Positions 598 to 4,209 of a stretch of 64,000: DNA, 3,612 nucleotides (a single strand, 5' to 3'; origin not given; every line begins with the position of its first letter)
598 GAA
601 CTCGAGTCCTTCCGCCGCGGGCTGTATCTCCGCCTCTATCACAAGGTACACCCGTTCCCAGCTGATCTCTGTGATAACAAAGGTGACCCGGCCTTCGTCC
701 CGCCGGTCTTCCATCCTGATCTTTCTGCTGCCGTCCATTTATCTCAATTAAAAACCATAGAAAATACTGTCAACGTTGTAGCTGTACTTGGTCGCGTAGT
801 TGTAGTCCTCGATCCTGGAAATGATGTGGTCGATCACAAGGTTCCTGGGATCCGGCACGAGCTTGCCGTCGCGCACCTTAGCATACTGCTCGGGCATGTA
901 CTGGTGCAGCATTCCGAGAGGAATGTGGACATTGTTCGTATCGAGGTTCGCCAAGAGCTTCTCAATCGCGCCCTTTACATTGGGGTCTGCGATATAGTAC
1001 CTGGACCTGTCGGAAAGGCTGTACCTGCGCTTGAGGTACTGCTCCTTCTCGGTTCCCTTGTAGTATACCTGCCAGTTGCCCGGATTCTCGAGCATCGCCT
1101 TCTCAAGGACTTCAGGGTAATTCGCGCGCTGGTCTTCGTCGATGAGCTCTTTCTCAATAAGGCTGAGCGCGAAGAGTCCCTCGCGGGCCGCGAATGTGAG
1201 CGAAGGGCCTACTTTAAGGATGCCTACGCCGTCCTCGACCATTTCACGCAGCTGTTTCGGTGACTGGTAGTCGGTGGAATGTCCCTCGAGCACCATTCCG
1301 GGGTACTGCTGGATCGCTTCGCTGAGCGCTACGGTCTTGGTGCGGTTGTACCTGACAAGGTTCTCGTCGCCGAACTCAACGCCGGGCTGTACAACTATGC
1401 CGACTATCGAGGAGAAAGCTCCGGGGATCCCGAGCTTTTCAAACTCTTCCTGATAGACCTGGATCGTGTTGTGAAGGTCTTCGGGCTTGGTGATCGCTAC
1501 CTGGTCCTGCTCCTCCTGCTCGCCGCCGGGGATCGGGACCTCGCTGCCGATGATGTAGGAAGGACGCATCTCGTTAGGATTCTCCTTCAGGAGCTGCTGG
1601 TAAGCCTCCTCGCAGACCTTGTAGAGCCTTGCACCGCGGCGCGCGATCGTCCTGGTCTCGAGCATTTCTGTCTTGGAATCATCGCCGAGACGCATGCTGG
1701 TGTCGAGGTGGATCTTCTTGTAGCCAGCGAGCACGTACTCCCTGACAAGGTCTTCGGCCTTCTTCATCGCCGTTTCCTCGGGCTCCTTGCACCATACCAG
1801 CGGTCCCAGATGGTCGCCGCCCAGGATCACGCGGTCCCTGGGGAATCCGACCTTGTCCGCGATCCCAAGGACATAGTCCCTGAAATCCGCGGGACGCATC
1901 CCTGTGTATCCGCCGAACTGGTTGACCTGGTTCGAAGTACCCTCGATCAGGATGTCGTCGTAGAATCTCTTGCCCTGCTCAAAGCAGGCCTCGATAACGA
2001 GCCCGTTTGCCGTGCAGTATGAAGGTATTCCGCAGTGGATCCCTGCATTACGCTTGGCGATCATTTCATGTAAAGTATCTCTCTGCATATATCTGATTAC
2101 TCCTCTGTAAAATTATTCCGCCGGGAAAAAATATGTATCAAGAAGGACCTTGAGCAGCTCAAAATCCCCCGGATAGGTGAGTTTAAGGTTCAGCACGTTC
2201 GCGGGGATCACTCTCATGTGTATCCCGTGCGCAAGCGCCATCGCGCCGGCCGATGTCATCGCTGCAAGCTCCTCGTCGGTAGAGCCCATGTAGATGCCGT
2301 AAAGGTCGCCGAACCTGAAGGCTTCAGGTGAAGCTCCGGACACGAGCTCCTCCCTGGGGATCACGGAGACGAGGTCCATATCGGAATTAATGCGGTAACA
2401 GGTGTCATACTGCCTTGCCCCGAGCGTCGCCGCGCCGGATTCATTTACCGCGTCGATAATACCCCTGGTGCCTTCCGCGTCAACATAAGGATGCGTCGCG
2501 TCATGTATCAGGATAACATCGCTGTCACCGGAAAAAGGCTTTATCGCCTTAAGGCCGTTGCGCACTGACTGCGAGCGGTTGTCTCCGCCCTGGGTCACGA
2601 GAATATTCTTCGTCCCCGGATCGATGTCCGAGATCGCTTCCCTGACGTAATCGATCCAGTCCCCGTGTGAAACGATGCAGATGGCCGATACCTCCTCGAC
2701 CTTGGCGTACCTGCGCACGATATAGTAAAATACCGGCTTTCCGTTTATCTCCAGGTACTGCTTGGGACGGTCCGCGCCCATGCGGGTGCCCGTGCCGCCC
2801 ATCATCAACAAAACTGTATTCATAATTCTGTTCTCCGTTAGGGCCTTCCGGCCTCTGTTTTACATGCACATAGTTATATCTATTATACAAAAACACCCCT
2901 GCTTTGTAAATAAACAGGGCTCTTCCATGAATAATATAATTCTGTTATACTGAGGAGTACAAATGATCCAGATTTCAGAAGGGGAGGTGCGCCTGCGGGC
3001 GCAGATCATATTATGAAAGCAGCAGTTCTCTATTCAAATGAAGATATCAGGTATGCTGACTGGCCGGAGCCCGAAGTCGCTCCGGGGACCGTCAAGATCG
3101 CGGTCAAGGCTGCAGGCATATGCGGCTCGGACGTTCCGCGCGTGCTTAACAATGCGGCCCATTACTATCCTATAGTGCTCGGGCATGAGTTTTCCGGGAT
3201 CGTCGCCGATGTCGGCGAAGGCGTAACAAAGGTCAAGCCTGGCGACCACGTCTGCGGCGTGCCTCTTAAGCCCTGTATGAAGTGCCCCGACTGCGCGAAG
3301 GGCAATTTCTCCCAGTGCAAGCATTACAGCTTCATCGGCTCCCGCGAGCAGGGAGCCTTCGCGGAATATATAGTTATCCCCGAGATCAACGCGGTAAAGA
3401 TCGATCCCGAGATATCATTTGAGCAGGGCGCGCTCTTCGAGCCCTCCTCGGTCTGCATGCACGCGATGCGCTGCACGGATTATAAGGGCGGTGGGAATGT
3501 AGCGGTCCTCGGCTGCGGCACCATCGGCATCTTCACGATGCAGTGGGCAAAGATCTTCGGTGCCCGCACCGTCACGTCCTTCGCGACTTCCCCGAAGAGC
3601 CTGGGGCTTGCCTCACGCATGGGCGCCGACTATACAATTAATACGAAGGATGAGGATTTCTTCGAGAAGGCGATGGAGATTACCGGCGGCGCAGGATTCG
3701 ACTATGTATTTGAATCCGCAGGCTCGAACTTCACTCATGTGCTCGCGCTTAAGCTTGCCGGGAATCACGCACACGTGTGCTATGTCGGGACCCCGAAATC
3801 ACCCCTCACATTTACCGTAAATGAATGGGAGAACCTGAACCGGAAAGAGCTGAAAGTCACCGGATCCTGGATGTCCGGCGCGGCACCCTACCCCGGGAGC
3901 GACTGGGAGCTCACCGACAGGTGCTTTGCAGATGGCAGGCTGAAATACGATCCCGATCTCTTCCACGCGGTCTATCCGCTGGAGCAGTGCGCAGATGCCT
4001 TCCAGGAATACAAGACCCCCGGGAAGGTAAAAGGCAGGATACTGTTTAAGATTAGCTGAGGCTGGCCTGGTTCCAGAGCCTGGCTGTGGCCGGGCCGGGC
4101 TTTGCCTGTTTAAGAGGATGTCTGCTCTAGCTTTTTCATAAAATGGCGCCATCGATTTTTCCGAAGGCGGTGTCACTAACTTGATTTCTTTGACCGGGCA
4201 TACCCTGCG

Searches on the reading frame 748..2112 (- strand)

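Call 47: search_protein_families(library=pfam, proteins=[window:748-2112:-], max_evalue=0.001)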
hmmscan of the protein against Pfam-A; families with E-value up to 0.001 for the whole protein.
window:748-2112:- (454 aa): 1 family
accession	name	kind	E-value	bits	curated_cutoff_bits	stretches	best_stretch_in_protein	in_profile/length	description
PF08013.17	GatZ_KbaZ-like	-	1.1e-171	571.6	26.7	1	14-441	1-419/420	D-tagatose-1,6-bisphosphate aldolase subunit GatZ/KbaZ-like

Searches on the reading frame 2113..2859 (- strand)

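Call 47: search_protein_families(library=pfam, proteins=[window:2113-2859:-], max_evalue=0.001)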
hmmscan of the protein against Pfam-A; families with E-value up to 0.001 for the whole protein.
window:2113-2859:- (248 aa): 2 families
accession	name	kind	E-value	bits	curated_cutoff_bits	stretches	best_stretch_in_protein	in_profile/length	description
PF01128.25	IspD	-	3e-33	115.9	27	1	16-240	3-219/221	2-C-methyl-D-erythritol 4-phosphate cytidylyltransferase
PF12804.13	NTP_transf_3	-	1.1e-09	39.1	27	1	17-149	2-122/160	MobA-like NTP transferase domain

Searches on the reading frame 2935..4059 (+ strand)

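Call 47: search_protein_families(library=pfam, proteins=[window:2935-4059:+], max_evalue=0.001)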
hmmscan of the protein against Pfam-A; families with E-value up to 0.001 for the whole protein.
window:2935-4059:+ (374 aa): 4 families
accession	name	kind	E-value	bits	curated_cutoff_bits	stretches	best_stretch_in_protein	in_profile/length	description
PF08240.17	ADH_N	-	1.2e-27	96.6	23.5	1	50-157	2-103/104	Alcohol dehydrogenase GroES-like domain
PF00107.32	ADH_zinc_N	-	1.7e-23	83.4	31.8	1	197-320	2-121/129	Zinc-binding dehydrogenase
PF13602.12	ADH_zinc_N_2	-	3.6e-09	38.1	27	1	229-361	1-125/134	Zinc-binding dehydrogenase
PF16912.11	Glu_dehyd_C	-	9.9e-05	22.4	34.9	1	165-361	4-203/211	Glucose dehydrogenase C-terminus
